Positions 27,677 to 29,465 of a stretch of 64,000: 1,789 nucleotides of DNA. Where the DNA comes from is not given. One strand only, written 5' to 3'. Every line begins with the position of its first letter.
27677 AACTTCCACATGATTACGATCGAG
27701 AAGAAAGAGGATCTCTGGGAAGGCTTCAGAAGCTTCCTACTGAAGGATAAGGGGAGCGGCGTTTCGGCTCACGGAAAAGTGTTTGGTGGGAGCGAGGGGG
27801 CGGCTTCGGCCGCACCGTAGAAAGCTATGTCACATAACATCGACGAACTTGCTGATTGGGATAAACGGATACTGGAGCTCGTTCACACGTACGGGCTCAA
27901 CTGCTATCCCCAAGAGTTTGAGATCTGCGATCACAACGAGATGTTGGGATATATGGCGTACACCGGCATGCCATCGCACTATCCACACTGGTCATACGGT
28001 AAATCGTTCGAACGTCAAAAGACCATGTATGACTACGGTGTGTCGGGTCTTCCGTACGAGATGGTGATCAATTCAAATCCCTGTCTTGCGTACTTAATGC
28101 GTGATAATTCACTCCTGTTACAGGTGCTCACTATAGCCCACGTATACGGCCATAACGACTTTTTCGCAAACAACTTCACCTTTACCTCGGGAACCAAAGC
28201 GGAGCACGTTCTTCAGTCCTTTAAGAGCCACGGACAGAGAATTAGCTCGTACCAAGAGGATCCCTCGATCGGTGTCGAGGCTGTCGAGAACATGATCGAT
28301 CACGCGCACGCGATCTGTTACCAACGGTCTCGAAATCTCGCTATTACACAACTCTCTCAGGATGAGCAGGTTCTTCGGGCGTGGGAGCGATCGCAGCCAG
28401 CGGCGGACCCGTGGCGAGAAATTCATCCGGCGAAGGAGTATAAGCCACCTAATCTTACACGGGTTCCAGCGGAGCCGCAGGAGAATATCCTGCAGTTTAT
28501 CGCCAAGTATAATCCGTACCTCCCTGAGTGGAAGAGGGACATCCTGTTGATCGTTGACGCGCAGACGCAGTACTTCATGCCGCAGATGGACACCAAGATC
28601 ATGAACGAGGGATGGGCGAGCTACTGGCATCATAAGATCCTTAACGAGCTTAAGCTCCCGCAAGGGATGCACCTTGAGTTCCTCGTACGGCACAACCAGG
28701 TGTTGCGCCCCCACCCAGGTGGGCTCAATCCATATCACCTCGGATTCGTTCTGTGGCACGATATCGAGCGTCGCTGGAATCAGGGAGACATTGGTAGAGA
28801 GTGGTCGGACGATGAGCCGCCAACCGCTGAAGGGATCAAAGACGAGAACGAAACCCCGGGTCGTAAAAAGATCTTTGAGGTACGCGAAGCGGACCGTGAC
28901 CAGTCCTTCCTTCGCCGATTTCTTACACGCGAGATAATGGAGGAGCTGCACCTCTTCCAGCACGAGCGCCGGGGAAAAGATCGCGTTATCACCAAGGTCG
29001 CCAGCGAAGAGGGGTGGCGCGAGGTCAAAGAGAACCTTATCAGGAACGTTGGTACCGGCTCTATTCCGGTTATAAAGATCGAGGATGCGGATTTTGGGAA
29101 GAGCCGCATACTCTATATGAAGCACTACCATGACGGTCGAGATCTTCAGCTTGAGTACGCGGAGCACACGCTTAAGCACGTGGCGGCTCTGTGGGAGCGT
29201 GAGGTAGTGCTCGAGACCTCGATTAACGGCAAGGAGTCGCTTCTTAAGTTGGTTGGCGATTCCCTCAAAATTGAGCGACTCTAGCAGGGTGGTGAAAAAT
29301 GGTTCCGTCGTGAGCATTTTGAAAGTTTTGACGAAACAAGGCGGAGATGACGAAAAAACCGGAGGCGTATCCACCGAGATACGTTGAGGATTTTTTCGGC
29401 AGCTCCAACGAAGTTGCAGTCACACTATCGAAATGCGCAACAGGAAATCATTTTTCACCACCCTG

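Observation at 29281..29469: Novel-looking 181-bp MITE family: 4 full copies with perfect 17-21 bp TIRs and identical core length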

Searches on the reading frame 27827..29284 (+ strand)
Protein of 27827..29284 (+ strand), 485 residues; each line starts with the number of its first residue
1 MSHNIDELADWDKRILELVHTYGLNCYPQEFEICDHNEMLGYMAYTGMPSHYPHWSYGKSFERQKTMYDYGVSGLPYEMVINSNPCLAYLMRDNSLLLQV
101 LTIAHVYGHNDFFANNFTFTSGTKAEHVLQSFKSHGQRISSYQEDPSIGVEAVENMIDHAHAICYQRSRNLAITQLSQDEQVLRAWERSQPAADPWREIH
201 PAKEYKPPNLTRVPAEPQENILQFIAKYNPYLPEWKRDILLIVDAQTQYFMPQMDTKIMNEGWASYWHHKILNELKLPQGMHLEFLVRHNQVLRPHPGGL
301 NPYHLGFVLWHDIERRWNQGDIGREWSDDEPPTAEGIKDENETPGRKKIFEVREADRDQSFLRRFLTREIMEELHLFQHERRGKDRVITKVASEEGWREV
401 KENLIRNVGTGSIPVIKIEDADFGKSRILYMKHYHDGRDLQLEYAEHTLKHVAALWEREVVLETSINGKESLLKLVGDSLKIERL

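Call 9: find_encoding_contigs(protein=window:27827-29284:+, flank=3000, max_places=6)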
Protein window:27827-29284:+ (485 aa): 8 contigs read that carry it; 5 places shown.
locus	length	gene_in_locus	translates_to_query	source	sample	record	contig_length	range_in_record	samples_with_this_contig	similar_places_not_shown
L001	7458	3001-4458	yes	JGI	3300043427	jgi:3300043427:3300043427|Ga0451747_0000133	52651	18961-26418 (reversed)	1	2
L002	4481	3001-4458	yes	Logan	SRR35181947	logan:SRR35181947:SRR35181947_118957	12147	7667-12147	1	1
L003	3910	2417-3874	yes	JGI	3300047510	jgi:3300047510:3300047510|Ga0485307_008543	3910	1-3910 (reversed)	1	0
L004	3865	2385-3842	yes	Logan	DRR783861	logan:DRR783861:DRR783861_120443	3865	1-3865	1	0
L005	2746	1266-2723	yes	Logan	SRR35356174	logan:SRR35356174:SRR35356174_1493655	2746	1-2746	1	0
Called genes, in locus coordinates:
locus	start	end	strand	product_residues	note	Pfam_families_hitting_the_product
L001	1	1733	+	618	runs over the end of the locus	PF08298:AAA_PrkA, PF06798:PrkA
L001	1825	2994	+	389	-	PF04285:DUF444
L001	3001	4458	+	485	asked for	PF04293:SpoVR, PF24755:SpoVR_C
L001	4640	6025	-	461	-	PF02233:PNTB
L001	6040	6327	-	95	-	PF12769:PNTB_4TM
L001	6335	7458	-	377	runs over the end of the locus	PF05222:AlaDh_PNT_N, PF01262:AlaDh_PNT_C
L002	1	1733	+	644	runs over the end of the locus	PF08298:AAA_PrkA, PF06798:PrkA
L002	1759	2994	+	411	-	PF04285:DUF444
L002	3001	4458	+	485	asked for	PF04293:SpoVR, PF24755:SpoVR_C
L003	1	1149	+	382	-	?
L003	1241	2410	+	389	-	PF04285:DUF444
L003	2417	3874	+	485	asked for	PF04293:SpoVR, PF24755:SpoVR_C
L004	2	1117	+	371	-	?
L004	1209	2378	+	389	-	PF04285:DUF444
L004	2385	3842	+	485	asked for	PF04293:SpoVR, PF24755:SpoVR_C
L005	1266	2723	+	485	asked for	PF04293:SpoVR, PF24755:SpoVR_C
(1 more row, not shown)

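Call 38: find_homologous_proteins(query=window:27827-29284:+, max_evalue=1e-100)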
Query window:27827-29284:+ (485 aa): 5393 proteins with E <= 1e-100 among 8000 candidates; the best 120 are listed.
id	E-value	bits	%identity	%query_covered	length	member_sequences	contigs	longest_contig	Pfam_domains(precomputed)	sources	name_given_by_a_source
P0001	0.0e+0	1103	96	100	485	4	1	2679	PF04293.21,PF24755.3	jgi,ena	-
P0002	0.0e+0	1057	91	100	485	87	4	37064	PF04293.21,PF24755.3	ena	-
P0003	0.0e+0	1041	90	100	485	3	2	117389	PF04293.21,PF24755.3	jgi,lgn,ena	jgi:stage V sporulation protein R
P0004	0.0e+0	1038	88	100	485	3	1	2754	PF04293.21,PF24755.3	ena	-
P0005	0.0e+0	1014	87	100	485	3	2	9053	PF04293.21,PF24755.3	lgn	-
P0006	0.0e+0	1014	87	100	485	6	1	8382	PF04293.21,PF24755.3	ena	-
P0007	0.0e+0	1014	88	100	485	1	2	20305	PF04293.21,PF24755.3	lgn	-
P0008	0.0e+0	1013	88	100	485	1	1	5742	PF04293.21,PF24755.3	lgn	-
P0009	1.3e-296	1002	85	100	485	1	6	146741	PF04293.21,PF24755.3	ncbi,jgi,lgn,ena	jgi:stage V sporulation protein R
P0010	1.3e-296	1002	85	100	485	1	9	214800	PF04293.21,PF24755.3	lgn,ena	-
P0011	1.7e-296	1002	85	100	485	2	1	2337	PF04293.21,PF24755.3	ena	-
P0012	3.4e-296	1001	85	100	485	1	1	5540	PF04293.21,PF24755.3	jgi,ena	-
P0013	4.1e-296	1000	85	100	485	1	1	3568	PF04293.21,PF24755.3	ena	-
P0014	1.2e-295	999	85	100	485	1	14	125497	PF04293.21,PF24755.3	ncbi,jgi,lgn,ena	jgi:stage V sporulation protein R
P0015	1.3e-295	999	84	100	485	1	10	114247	PF04293.21,PF24755.3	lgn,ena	-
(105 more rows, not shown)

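Call 39: find_encoding_contigs(protein=P0002, flank=10000, max_places=3)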
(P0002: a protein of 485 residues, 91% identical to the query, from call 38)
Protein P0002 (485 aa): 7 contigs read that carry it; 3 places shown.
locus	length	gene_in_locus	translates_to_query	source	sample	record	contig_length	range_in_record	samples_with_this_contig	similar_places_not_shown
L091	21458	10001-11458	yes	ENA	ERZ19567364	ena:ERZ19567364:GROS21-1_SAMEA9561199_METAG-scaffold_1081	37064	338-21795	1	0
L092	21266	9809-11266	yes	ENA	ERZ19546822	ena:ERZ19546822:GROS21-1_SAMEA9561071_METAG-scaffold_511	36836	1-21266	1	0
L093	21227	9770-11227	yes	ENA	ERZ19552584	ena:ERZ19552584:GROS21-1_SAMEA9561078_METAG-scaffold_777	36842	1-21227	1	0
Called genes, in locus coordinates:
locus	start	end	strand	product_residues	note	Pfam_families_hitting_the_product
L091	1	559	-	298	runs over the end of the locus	?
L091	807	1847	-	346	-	PF00793:DAHP_synth_1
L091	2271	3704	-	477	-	PF13230:GATase_4 (weak), PF13522:GATase_6, PF13537:GATase_7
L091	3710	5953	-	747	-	PF18072:FGAR-AT_linker, PF00586:AIRS, PF02769:AIRS_C, PF00586:AIRS, PF02769:AIRS_C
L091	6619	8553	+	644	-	PF08298:AAA_PrkA, PF06798:PrkA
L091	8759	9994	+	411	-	PF04285:DUF444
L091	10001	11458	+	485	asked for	PF04293:SpoVR, PF24755:SpoVR_C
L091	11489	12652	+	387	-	PF13692:Glyco_trans_1_4 (weak)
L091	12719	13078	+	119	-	PF00462:Glutaredoxin, PF03960:ArsC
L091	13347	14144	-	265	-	PF00892:EamA (weak)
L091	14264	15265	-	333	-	-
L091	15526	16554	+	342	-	-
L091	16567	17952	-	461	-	PF02233:PNTB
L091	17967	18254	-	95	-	PF12769:PNTB_4TM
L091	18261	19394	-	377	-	PF05222:AlaDh_PNT_N, PF01262:AlaDh_PNT_C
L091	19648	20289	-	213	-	-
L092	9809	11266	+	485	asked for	PF04293:SpoVR, PF24755:SpoVR_C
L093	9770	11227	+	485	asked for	PF04293:SpoVR, PF24755:SpoVR_C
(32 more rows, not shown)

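Call 40: find_encoding_contigs(protein=P0003, flank=10000, max_places=3)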
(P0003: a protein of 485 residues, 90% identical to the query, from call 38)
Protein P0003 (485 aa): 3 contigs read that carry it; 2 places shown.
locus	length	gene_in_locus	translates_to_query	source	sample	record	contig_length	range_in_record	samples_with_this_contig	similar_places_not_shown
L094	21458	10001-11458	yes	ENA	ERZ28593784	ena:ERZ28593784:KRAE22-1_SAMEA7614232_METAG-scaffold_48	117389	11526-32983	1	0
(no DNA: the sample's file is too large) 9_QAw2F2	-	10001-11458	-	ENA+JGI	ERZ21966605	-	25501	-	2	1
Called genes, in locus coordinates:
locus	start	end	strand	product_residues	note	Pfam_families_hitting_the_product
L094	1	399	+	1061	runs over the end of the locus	PF00873:ACR_tran, PF03176:MMPL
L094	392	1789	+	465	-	PF02321:OEP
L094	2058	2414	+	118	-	-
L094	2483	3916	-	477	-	PF13230:GATase_4 (weak), PF13522:GATase_6, PF13537:GATase_7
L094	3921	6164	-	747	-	PF18072:FGAR-AT_linker, PF00586:AIRS, PF02769:AIRS_C, PF00586:AIRS, PF02769:AIRS_C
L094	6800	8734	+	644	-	PF08298:AAA_PrkA, PF06798:PrkA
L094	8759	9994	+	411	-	PF04285:DUF444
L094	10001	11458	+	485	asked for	PF04293:SpoVR, PF24755:SpoVR_C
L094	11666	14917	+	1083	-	-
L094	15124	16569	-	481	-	PF11741:AMIN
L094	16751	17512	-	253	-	-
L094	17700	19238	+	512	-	PF13541:ChlI, PF01078:Mg_chelatase, PF07728:AAA_5, PF00493:MCM (weak), PF13335:Mg_chelatase_C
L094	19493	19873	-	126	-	-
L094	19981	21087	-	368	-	PF13328:HD_4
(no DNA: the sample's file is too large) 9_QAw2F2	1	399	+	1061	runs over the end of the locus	PF00873:ACR_tran, PF03176:MMPL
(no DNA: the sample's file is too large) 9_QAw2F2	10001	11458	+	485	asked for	PF04293:SpoVR, PF24755:SpoVR_C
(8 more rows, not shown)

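Call 41: find_encoding_contigs(protein=P0010, flank=10000, max_places=3)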
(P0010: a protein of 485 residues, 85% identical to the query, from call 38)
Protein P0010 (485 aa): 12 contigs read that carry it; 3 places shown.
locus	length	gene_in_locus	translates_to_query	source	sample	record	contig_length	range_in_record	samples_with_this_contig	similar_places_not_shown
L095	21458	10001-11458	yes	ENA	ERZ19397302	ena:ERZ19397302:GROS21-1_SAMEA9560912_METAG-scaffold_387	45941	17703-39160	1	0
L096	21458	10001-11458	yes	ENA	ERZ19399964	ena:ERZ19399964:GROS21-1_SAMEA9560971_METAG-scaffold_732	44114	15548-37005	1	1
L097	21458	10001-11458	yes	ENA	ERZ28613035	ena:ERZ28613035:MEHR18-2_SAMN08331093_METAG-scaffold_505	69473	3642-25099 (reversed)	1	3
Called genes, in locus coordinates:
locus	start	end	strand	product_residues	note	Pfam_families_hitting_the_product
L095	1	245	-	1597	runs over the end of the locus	-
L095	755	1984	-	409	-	PF01075:Glyco_transf_9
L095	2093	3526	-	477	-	PF13230:GATase_4 (faint), PF13522:GATase_6, PF13537:GATase_7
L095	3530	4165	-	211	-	PF02769:AIRS_C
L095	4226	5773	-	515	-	PF18072:FGAR-AT_linker, PF00586:AIRS, PF02769:AIRS_C, PF00586:AIRS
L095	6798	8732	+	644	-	PF08298:AAA_PrkA, PF06798:PrkA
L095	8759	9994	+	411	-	PF04285:DUF444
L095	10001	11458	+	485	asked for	PF04293:SpoVR, PF24755:SpoVR_C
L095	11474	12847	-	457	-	PF11741:AMIN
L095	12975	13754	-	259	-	-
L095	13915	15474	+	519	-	PF05362:Lon_C (faint), PF13541:ChlI, PF01078:Mg_chelatase, PF07728:AAA_5, PF00493:MCM (weak), PF13335:Mg_chelatase_C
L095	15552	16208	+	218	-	-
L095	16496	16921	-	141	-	-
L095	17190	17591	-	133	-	-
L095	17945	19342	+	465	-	PF01336:tRNA_anti-codon, PF00152:tRNA-synt_2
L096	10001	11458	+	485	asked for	PF04293:SpoVR, PF24755:SpoVR_C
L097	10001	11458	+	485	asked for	PF04293:SpoVR, PF24755:SpoVR_C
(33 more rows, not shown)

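Call 94: find_homologous_proteins(query=L091:11489-12652:+, max_evalue=1e-60)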
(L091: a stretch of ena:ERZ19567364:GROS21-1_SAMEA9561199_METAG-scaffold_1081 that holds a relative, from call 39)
Query L091:11489-12652:+ (387 aa): 9 proteins with E <= 1e-60 among 8000 candidates.
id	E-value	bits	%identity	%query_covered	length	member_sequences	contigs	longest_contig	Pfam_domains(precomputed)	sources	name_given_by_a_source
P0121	7.2e-265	896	98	100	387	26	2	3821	PF13692.13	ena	-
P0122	4.9e-233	792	85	100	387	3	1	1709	-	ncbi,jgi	jgi:glycosyltransferase involved in cell wall biosynthesis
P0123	2.6e-231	786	85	100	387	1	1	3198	PF13692.13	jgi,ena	jgi:glycosyltransferase involved in cell wall biosynthesis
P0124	1.1e-213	728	78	100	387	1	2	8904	PF13692.13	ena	-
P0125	1.3e-190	652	69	100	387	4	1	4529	PF13692.13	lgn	-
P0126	1.3e-190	652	70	100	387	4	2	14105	PF13692.13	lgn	-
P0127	4.5e-184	630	68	100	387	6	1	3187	-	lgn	-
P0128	2.9e-99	351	45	99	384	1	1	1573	PF13692.13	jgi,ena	jgi:glycosyltransferase involved in cell wall biosynthesis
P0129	1.4e-96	342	43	99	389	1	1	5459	PF13692.13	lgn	-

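Call 95: find_encoding_contigs(protein=P0123, flank=3000, max_places=5)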
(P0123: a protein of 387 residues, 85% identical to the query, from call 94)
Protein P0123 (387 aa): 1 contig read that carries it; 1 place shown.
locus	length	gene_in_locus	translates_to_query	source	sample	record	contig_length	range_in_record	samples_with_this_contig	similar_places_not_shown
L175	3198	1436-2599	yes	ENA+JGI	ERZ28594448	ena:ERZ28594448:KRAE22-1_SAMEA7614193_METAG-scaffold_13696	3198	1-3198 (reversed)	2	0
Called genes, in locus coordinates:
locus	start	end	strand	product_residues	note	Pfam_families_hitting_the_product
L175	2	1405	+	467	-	?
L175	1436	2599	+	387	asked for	PF13692:Glyco_trans_1_4 (weak)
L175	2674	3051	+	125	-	PF00462:Glutaredoxin, PF03960:ArsC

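Call 96: find_encoding_contigs(protein=P0122, flank=3000, max_places=5)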
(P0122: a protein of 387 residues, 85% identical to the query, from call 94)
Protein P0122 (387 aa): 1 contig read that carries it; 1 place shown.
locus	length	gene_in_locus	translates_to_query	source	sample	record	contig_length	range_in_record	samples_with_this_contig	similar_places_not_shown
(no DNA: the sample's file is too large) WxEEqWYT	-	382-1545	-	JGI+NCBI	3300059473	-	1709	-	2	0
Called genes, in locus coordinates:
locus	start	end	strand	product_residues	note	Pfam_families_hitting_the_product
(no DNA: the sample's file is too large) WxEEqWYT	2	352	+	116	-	?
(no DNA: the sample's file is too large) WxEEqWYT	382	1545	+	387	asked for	-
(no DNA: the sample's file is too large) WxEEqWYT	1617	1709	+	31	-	?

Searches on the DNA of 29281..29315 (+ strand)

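Call 50: search_dna_similar(query=window:29281-29315:+, collection=plasmids, mode=distant, max_evalue=10, max_rows=30)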
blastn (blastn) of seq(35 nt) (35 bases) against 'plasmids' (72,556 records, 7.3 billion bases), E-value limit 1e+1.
Records with a match: 4; places in all: 4; records where one place covers at least 80% of the query: 1.
Best place of each record, by identity: >=99% 1; 95-99% 1; 90-95% 1; 80-90% 1.
By first word of the organism name: Rhizobium 1; Mesorhizobium 1; Pseudoalteromonas 1; Deinococcus 1.
By predicted mobility (MOB-suite, as given by PLSDB): non-mobilizable 3; mobilizable 1.
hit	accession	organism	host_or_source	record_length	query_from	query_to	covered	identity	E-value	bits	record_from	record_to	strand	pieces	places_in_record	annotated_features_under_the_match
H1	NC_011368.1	Rhizobium leguminosarum bv. trifolii WSM2304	-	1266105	8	35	80%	86.7%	4e+0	35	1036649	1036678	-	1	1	record has no annotation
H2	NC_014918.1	Mesorhizobium ciceri biovar biserrulae WSM1271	-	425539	9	30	63%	95.5%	1e+0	37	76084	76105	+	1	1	PAS domain-containing sensor histidine kinase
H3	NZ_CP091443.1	Pseudoalteromonas sp. CF6-2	sediment,South Sea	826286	11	33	66%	91.3%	4e+0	34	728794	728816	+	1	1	TonB-dependent receptor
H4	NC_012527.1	Deinococcus deserti VCD115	-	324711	3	20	51%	100.0%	4e+0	34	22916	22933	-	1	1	hypothetical protein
